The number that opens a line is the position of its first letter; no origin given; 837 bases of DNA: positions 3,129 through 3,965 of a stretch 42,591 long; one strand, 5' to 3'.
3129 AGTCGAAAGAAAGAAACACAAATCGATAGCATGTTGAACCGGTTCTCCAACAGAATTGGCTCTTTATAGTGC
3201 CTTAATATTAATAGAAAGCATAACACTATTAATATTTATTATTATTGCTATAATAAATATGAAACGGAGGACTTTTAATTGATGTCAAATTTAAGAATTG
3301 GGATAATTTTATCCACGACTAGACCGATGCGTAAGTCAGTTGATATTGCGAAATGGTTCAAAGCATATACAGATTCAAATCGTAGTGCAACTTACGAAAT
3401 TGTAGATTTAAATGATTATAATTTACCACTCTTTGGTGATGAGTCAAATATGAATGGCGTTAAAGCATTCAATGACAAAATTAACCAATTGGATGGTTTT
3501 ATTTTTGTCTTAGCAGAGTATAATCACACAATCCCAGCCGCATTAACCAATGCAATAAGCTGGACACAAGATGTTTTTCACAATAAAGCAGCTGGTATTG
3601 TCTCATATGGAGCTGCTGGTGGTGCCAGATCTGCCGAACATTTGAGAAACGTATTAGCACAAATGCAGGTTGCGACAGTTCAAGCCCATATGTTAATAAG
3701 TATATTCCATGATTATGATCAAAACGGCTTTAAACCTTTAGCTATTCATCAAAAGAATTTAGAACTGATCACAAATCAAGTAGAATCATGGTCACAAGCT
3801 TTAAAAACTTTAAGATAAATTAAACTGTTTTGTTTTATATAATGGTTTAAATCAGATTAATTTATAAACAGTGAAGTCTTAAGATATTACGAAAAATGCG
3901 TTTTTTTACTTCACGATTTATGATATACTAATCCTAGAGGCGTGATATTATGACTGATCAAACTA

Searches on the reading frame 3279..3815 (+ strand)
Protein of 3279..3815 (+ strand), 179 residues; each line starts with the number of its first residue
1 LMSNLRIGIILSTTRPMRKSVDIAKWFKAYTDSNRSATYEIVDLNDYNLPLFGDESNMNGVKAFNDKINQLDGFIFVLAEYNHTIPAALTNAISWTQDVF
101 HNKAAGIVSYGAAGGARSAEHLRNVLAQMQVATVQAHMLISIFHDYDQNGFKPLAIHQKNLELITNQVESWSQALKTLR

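Call 75: search_protein_families(library=pfam, proteins=[window:3279-3815:+], max_evalue=0.00001)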
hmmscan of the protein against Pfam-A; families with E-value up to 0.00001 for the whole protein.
window:3279-3815:+ (179 aa): 1 family
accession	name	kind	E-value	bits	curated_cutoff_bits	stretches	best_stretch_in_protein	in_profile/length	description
PF03358.20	FMN_red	-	2e-28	99.3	24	1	6-142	2-149/152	NADPH-dependent FMN reductase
